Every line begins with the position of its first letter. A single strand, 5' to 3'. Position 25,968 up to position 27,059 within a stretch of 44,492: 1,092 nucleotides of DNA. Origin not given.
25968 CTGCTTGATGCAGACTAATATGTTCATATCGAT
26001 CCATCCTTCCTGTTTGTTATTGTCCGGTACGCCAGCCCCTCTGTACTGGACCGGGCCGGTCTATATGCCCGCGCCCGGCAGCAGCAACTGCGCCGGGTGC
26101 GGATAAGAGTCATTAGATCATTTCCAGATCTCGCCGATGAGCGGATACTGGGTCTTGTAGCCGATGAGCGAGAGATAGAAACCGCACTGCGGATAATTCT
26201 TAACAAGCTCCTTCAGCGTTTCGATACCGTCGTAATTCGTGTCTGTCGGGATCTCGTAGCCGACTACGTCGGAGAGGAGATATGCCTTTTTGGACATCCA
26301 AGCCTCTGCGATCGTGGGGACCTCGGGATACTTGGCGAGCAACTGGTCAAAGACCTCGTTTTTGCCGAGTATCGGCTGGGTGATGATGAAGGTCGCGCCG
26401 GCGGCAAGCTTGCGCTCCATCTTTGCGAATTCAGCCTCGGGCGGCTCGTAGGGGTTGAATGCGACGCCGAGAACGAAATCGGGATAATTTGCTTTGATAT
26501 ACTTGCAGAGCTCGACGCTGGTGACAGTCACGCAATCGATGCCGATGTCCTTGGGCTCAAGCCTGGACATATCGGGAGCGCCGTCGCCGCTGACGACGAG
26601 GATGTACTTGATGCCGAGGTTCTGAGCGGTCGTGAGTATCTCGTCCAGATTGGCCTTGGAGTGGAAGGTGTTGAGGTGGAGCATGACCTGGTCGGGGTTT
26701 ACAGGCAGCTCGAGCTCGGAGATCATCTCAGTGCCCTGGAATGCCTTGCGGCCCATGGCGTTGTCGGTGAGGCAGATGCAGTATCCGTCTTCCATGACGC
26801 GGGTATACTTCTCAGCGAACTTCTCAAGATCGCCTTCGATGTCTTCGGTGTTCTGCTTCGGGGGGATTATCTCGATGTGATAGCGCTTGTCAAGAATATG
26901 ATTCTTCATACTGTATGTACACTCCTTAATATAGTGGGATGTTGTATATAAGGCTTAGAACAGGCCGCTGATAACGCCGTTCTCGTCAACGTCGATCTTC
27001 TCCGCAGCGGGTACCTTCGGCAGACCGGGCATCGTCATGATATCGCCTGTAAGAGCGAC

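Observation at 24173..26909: Short divergent MTHFR-like gene directly coupled to bifurcating-type etfBA: candidate Etf-dependent methylene-THF reductase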

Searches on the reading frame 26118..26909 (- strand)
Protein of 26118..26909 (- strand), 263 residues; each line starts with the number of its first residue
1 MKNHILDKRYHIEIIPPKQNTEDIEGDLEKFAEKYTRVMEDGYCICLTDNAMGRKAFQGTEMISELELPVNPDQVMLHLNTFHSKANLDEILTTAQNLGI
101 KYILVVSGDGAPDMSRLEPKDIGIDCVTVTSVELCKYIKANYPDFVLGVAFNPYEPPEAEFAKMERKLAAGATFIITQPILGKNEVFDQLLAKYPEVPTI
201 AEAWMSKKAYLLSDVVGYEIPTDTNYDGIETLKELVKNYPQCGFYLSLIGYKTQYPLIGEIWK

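Call 4: search_protein_families(library=pfam, proteins=[window:26118-26909:-], max_evalue=0.01)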
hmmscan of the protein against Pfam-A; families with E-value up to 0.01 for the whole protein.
window:26118-26909:- (263 aa): 1 family
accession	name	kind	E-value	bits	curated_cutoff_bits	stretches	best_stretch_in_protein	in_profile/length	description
PF02219.23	MTHFR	-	8.7e-17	61.8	24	1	9-187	12-187/287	Methylenetetrahydrofolate reductase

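Call 5: search_protein_families(library=ncbifam, proteins=[window:26118-26909:-], max_evalue=0.01)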
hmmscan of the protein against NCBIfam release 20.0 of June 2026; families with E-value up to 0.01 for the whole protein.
window:26118-26909:- (263 aa): 3 families
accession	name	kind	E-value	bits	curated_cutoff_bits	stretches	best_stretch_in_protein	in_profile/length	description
TIGR00677.1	fadh2_euk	equivalog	3.5e-12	46.3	310.05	1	12-180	4-170/281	methylenetetrahydrofolate reductase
TIGR00676.1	fadh2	equivalog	4.6e-11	42.6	293.7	1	12-179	3-167/275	methylenetetrahydrofolate reductase [NAD(P)H]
NF006396.0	PRK08645.1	equivalog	1.7e-09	36.3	453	1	11-187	325-506/611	bifunctional homocysteine S-methyltransferase/methylenetetrahydrofolate reductase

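Call 10: find_homologous_proteins(query=window:26118-26909:-, max_evalue=0.00001)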
Query window:26118-26909:- (263 aa): 921 proteins with E <= 0.00001 among 1538 candidates; the best 120 are listed.
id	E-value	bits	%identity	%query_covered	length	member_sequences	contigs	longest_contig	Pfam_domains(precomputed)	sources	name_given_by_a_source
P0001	9.1e-168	574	95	100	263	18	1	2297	PF02219.24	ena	-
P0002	9.1e-144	496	82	100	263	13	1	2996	PF02219.24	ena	-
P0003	1.5e-142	492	81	100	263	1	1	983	PF02219.24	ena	-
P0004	3.1e-142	491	81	100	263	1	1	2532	PF02219.24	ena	-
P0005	8.1e-142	489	81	100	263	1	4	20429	PF02219.24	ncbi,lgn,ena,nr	ncbi:MAG: methylenetetrahydrofolate reductase [Oscillospiraceae bacterium]|nr:methylenetetrahydrofol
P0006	2.0e-141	488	81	100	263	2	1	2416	PF02219.24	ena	-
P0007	2.6e-133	461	74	100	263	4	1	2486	PF02219.24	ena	-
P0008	3.9e-132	458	74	100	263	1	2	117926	PF02219.24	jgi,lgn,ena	-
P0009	1.9e-123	429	70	100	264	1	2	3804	PF02219.24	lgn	-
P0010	2.6e-123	429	70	100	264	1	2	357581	PF02219.24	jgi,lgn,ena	-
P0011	1.7e-114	400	67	100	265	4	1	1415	PF02219.24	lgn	-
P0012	2.8e-114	399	65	100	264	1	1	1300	PF02219.24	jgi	jgi:methylenetetrahydrofolate reductase (NADPH)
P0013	1.9e-113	396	66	100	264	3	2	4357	PF02219.24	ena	-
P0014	7.3e-113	394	67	100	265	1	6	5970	PF02219.24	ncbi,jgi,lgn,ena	jgi:methylenetetrahydrofolate reductase (NADPH)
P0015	1.2e-112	394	65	100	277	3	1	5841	PF02219.24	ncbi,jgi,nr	ncbi:MAG: methylenetetrahydrofolate reductase [Oscillospiraceae bacterium]|jgi:methylenetetrahydrofo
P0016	2.7e-112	393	66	100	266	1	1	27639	PF02219.24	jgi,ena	-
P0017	3.9e-112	392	64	100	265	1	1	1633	PF02219.24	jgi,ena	-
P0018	5.0e-112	392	65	100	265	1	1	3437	PF02219.24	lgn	-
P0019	7.0e-112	391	67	100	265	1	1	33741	PF02219.24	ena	-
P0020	7.1e-112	391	64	100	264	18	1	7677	PF02219.24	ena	-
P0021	1.2e-111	390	66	100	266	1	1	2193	PF02219.24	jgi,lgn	-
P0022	1.3e-111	390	66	100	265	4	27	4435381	PF02219.24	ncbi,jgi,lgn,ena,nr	ncbi:MAG: methylenetetrahydrofolate reductase [Caldicoprobacterales bacterium]|jgi:methylenetetrahyd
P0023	2.5e-111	389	67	100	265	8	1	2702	PF02219.24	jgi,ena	jgi:methylenetetrahydrofolate reductase (NADPH)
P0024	8.4e-111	388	65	100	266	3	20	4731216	PF02219.24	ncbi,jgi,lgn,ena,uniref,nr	ncbi:hypothetical protein CDQ84_02165 [Clostridium thermosuccinogenes]|jgi:methylenetetrahydrofolate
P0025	1.1e-110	387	66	100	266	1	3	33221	PF02219.24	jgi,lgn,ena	-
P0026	2.8e-110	386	65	100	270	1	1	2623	PF02219.24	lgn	-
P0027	5.4e-110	385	65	100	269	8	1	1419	PF02219.24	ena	-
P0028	7.5e-110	385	65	100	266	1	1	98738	PF02219.24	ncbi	-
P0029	9.1e-110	384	65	100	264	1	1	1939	PF02219.24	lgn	-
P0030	1.1e-109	384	65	100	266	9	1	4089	PF02219.24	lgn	-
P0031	1.2e-109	384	64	100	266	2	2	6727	PF02219.24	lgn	-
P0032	1.8e-109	383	63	100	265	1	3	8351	PF02219.24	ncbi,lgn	-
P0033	2.8e-109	383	64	100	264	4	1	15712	PF02219.24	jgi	-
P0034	3.7e-109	382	64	100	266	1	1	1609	PF02219.24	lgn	-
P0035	4.6e-109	382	65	100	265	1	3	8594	PF02219.24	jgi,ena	-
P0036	5.1e-109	382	65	100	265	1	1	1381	PF02219.24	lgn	-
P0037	6.6e-109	381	65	100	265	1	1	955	PF02219.24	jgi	jgi:methylenetetrahydrofolate reductase (NADPH)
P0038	7.9e-109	381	65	99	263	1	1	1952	PF02219.24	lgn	-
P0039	8.3e-109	381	64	100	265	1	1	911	PF02219.24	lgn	-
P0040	9.4e-109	381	64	100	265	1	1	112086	PF02219.24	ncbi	ncbi:MAG: methylenetetrahydrofolate reductase [Saccharofermentanales bacterium]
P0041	1.1e-108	381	63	100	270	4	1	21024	PF02219.24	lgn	-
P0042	1.1e-108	381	65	100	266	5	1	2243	PF02219.24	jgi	jgi:methylenetetrahydrofolate reductase (NADPH)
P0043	1.1e-108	381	65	100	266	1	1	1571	PF02219.24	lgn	-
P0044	1.3e-108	380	65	100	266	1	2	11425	PF02219.24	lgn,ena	-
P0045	1.4e-108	380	61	100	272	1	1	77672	PF02219.24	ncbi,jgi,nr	ncbi:MAG: methylenetetrahydrofolate reductase [Oscillospiraceae bacterium]|jgi:methylenetetrahydrofo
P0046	1.6e-108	380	64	100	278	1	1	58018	PF02219.24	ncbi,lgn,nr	ncbi:hypothetical protein AGMMS49992_08570 [Clostridia bacterium]|nr:hypothetical protein AGMMS49992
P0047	1.8e-108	380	63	100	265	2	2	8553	PF02219.24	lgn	-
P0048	2.3e-108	380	66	100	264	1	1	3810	PF02219.24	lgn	-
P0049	2.9e-108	379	63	100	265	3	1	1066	PF02219.24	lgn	-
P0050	3.4e-108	379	64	100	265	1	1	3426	PF02219.24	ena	-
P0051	3.6e-108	379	63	100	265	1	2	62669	PF02219.24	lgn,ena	-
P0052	5.0e-108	379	64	100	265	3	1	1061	PF02219.24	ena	-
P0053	5.6e-108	378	64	100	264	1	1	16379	PF02219.24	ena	-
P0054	6.1e-108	378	65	100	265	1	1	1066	PF02219.24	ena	-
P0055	6.6e-108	378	65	100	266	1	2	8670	PF02219.24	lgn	-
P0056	6.8e-108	378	65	100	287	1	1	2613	PF02219.24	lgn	-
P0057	9.3e-108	378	64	100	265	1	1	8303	PF02219.24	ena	-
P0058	1.3e-107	377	64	100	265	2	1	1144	PF02219.24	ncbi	-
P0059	1.3e-107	377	63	100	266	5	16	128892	PF02219.24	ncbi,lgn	-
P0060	1.7e-107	377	64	100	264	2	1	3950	PF02219.24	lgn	-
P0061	2.0e-107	377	65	100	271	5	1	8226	PF02219.24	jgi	-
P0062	2.0e-107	377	64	100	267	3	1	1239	PF02219.24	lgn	-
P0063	2.4e-107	376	63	100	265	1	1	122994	PF02219.24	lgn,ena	-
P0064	2.5e-107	376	65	100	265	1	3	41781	PF02219.24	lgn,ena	-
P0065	3.0e-107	376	64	100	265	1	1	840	PF02219.24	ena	-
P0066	3.0e-107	376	65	100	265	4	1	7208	PF02219.24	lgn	-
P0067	3.1e-107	376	64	100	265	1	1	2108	PF02219.24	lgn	-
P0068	3.5e-107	376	65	100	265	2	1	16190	PF02219.24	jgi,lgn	jgi:methylenetetrahydrofolate reductase (NADPH)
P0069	3.6e-107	376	64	100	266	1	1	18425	PF02219.24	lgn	-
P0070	3.9e-107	376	63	100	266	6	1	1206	PF02219.24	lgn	-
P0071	4.2e-107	376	64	100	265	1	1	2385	PF02219.24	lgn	-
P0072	4.9e-107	375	63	100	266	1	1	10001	PF02219.24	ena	-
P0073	5.4e-107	375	63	100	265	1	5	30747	PF02219.24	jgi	jgi:methylenetetrahydrofolate reductase (NADPH)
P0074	5.6e-107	375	63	100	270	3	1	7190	PF02219.24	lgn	-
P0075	5.9e-107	375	64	100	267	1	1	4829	PF02219.24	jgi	-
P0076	6.5e-107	375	63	100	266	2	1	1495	PF02219.24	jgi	-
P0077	7.0e-107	375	63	100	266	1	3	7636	PF02219.24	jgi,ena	-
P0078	8.2e-107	375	63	100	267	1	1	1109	PF02219.24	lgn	-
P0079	8.5e-107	374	64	100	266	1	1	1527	PF02219.24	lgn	-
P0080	8.6e-107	374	63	100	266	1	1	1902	PF02219.24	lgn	-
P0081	1.1e-106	374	64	100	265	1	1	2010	PF02219.24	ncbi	-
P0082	1.2e-106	374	65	100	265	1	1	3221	PF02219.24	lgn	-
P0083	1.6e-106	374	61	100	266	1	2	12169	PF02219.24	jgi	-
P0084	1.9e-106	373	63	100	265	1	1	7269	PF02219.24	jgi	-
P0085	2.3e-106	373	64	100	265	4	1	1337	PF02219.24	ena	-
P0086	2.5e-106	373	64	100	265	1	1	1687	PF02219.24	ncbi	-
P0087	2.7e-106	373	63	100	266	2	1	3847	PF02219.24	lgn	-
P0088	2.8e-106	373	63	100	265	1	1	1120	PF02219.24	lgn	-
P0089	3.3e-106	373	62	100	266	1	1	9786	PF02219.24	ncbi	-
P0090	3.7e-106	372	63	100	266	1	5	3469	PF02219.24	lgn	-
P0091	4.1e-106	372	64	100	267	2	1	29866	PF02219.24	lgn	-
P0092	4.4e-106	372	64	100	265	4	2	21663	PF02219.24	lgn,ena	-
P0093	4.7e-106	372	62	100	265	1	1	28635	PF02219.24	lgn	-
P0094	4.9e-106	372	63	100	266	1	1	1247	PF02219.24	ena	-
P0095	5.0e-106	372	62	100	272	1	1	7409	PF02219.24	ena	-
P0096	5.2e-106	372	63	100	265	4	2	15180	PF02219.24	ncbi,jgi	jgi:methylenetetrahydrofolate reductase (NADPH)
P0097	6.2e-106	372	65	96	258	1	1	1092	PF02219.24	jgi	jgi:methylenetetrahydrofolate reductase (NADPH)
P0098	6.8e-106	372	63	100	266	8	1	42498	PF02219.24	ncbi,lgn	ncbi:MAG: methylenetetrahydrofolate reductase [Clostridiaceae bacterium]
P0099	7.6e-106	371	64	100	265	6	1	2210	PF02219.24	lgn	-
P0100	8.0e-106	371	63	100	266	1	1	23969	PF02219.24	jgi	jgi:5,10-methylenetetrahydrofolate reductase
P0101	8.6e-106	371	63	99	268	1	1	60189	PF02219.24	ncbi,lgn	-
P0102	9.6e-106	371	63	100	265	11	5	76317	PF02219.24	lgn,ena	-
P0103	1.0e-105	371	63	100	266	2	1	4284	PF02219.24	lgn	-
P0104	1.1e-105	371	61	100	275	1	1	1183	PF02219.24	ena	-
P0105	1.3e-105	371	64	100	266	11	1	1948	PF02219.24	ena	-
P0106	1.4e-105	371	62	100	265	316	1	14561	PF02219.24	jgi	-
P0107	1.6e-105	370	62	100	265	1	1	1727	PF02219.24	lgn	-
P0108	1.6e-105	370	62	100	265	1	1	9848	PF02219.24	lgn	-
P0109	1.7e-105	370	62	99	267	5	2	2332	PF02219.24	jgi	jgi:methylenetetrahydrofolate reductase (NADPH)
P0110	2.0e-105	370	63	100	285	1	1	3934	PF02219.24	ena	-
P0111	2.2e-105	370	62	100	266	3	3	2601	PF02219.24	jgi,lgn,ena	-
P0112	3.1e-105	369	62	100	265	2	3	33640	PF02219.24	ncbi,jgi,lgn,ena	ncbi:MAG TPA: methylenetetrahydrofolate reductase [Clostridiaceae bacterium]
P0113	3.4e-105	369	61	100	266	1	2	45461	PF02219.24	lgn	-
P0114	3.4e-105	369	62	100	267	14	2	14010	PF02219.24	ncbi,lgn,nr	ncbi:hypothetical protein EOM86_11805 [Candidatus Nomurabacteria bacterium]|nr:hypothetical protein 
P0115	3.7e-105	369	64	100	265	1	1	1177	PF02219.24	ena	-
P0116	3.9e-105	369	64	100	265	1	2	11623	PF02219.24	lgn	-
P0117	4.1e-105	369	63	100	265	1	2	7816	PF02219.24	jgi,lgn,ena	-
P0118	4.6e-105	369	63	100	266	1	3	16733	PF02219.24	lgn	-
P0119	4.7e-105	369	61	100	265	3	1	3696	PF02219.24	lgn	-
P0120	4.9e-105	369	62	100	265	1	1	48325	PF02219.24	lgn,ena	-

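Call 11: find_encoding_contigs(protein=P0024, flank=8000, max_places=3)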
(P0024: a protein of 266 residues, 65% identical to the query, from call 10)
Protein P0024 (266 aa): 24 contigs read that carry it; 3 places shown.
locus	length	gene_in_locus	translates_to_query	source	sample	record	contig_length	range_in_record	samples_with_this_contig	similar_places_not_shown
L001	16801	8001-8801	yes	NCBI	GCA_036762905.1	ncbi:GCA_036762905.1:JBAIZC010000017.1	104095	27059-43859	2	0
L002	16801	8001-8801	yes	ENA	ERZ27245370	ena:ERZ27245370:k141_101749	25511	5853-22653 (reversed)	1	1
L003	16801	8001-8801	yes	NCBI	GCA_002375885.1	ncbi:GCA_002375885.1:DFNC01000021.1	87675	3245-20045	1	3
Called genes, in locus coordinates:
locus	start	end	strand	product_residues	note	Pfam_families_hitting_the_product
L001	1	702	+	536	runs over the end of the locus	PF00072:Response_reg, PF00165:HTH_AraC, PF12833:HTH_18, PF00165:HTH_AraC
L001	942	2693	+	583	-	PF01547:SBP_bac_1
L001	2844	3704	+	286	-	PF00528:BPD_transp_1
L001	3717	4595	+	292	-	PF00528:BPD_transp_1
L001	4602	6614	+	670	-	PF01229:Glyco_hydro_39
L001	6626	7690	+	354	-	PF00150:Cellulase, PF02836:Glyco_hydro_2_C (weak)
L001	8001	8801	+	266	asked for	PF02219:MTHFR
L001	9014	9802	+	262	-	PF01012:ETF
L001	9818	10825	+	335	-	PF01012:ETF, PF00766:ETF_alpha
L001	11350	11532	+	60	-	PF09388:SpoOE-like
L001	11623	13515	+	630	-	-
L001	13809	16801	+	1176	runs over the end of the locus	PF01855:POR_N, PF17147:PFOR_II, PF01558:POR, PF10371:EKR, PF12838:Fer4_7, PF13183:Fer4_8, PF22338:Pyruv_OxRed_insertion, PF02775:TPP_enzyme_C, +7 more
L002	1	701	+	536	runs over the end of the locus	PF00072:Response_reg, PF00165:HTH_AraC, PF12833:HTH_18, PF00165:HTH_AraC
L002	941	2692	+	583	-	PF01547:SBP_bac_1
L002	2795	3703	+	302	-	PF00528:BPD_transp_1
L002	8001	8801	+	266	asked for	PF02219:MTHFR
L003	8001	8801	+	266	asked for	PF02219:MTHFR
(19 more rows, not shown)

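Call 12: find_encoding_contigs(protein=P0022, flank=8000, max_places=3)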
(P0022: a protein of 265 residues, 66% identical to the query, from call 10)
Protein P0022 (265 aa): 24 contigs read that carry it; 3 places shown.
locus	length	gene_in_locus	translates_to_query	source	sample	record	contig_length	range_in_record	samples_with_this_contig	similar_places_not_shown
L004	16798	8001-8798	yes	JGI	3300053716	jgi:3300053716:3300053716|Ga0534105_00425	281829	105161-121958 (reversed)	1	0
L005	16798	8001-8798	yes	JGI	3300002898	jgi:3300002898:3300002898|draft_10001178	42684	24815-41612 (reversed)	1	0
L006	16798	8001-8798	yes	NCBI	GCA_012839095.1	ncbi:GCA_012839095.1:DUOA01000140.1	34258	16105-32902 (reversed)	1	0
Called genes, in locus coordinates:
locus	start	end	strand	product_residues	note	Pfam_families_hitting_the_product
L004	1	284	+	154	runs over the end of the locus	PF00210:Ferritin, PF02915:Rubrerythrin (weak)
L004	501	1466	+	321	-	PF02386:TrkH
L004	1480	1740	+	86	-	PF02386:TrkH (weak)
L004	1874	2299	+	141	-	PF02254:TrkA_N, PF03807:F420_oxidored (weak)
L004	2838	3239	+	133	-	PF00588:SpoU_methylase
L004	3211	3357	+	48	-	PF00588:SpoU_methylase (weak)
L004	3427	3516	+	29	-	PF14006:YqzL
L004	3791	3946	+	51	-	-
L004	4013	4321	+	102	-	PF01409:tRNA-synt_2d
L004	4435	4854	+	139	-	PF01409:tRNA-synt_2d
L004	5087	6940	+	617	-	PF01588:tRNA_bind, PF03483:B3_4, PF03484:B5, PF17759:tRNA_synthFbeta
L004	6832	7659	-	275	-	-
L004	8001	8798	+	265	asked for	PF02219:MTHFR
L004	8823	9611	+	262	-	PF01012:ETF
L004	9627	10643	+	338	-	PF01012:ETF, PF00766:ETF_alpha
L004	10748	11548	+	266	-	PF00809:Pterin_bind, PF03599:CdhD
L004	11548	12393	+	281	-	PF01226:Form_Nir_trans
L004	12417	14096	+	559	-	PF01268:FTHFS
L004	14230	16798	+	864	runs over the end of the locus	PF01136:Peptidase_U32, PF12392:DUF3656, PF01136:Peptidase_U32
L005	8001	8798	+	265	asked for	PF02219:MTHFR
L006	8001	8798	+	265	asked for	PF02219:MTHFR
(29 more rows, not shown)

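Call 15: search_solved_structures(query=window:26118-26909:-, max_evalue=1, show_alignments=3)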
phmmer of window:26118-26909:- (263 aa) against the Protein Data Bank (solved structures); distinct sequences matched with E-value up to 1: 5.
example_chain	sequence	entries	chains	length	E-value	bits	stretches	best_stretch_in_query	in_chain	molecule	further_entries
6fnu_A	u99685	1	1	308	9.1e-05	25.2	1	39-180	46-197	Methylenetetrahydrofolate reductase 1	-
6fcx_A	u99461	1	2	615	0.0045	19.7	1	75-182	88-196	Methylenetetrahydrofolate reductase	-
8qa4_A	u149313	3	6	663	0.0051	19.5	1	75-182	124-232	Methylenetetrahydrofolate reductase (NADPH)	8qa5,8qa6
2qzw_A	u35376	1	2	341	0.6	12.7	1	92-155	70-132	Candidapepsin-1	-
4y1l_C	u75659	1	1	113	0.67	12.6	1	118-182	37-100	RWD domain-containing protein 3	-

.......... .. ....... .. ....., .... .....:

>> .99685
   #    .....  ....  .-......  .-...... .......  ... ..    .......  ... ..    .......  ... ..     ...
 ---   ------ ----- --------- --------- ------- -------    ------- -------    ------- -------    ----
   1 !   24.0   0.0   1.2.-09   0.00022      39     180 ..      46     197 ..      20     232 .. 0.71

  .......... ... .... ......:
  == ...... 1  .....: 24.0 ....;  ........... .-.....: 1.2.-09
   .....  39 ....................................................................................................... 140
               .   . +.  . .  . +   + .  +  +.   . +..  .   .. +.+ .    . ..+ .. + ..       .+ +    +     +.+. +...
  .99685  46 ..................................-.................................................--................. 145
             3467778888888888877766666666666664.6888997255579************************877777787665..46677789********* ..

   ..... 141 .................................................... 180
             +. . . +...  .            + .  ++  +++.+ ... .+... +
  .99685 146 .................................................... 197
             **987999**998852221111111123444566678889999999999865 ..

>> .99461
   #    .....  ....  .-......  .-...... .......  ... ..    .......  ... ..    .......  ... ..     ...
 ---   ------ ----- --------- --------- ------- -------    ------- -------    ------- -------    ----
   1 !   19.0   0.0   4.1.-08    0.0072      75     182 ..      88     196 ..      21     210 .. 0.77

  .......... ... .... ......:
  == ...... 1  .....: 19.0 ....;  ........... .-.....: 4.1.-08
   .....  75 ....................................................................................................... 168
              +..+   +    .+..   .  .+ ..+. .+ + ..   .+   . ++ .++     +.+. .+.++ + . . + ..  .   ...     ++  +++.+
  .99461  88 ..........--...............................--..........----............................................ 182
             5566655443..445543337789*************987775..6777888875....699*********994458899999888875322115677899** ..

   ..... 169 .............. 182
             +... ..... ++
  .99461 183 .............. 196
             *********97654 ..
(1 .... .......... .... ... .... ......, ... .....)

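Call 25: find_encoding_contigs(protein=P0010, flank=10000, max_places=2)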
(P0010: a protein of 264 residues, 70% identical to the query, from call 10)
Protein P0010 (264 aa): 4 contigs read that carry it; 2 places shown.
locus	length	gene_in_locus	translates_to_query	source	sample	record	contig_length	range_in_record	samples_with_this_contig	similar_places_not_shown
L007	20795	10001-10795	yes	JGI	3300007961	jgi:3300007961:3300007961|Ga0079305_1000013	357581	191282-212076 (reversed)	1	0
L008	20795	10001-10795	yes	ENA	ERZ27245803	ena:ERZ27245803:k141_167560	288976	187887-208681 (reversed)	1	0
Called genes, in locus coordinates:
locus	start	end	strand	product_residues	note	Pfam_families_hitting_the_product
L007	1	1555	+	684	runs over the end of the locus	PF17191:RecG_wedge, PF04851:ResIII, PF00270:DEAD, PF00271:Helicase_C, PF22590:Cas3-like_C_2 (faint), PF19833:RecG_dom3_C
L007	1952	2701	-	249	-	PF01113:DapB_N, PF05173:DapB_C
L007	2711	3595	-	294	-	PF00701:DHDPS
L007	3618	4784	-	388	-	PF01118:Semialdhyde_dh, PF02774:Semialdhyde_dhC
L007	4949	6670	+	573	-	PF08486:SpoIID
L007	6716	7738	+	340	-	PF02547:Queuosine_synth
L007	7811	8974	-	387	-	PF10114:PocR, PF12833:HTH_18, PF00165:HTH_AraC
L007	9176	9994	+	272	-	PF00809:Pterin_bind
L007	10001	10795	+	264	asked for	PF02219:MTHFR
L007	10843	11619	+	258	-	PF01012:ETF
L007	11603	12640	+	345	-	PF01012:ETF, PF00766:ETF_alpha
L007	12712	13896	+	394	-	PF01702:TGT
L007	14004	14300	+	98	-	PF02699:YajC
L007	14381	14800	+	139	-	-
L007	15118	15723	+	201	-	-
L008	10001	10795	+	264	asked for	PF02219:MTHFR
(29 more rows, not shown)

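Call 26: find_encoding_contigs(protein=P0045, flank=10000, max_places=2)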
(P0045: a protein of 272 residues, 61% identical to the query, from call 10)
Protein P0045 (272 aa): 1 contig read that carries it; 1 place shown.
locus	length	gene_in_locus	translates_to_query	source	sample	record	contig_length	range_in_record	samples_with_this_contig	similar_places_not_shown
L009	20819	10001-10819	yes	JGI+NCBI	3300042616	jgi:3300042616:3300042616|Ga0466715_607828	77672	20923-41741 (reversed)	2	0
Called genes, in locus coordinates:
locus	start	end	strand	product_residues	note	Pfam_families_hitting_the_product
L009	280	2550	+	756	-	PF00580:UvrD-helicase, PF01443:Viral_helicase1 (faint), PF13245:AAA_19, PF13604:AAA_30 (faint), PF13361:UvrD_C, PF13538:UvrD_C_2, PF21196:PcrA_UvrD_tudor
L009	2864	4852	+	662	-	PF22745:Nlig-Ia, PF01653:DNA_ligase_aden, PF03120:OB_DNA_ligase, PF14520:HHH_5 (weak), PF12826:HHH_2, PF14520:HHH_5, PF00533:BRCT, PF12738:PTCB-BRCT (weak), +2 more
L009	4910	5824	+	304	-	PF13484:Fer4_16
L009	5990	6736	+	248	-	PF00005:ABC_tran, PF13304:AAA_21 (weak)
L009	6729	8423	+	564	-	PF16949:ABC_tran_2 (weak)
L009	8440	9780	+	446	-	PF00278:Orn_DAP_Arg_deC, PF02784:Orn_Arg_deC_N, PF01168:Ala_racemase_N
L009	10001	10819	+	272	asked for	PF02219:MTHFR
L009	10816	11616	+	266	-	PF01012:ETF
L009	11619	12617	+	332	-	PF01012:ETF, PF00766:ETF_alpha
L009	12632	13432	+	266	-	PF00809:Pterin_bind, PF03599:CdhD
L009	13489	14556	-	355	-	-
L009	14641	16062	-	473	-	-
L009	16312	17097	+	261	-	PF23441:SDR, PF00106:adh_short, PF08659:KR, PF13561:adh_short_C2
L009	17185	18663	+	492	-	PF09547:SpoIVA_ATPase, PF20438:SpoIVA_middle, PF20439:SpoIVA_C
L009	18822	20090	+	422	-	PF01555:N6_N4_Mtase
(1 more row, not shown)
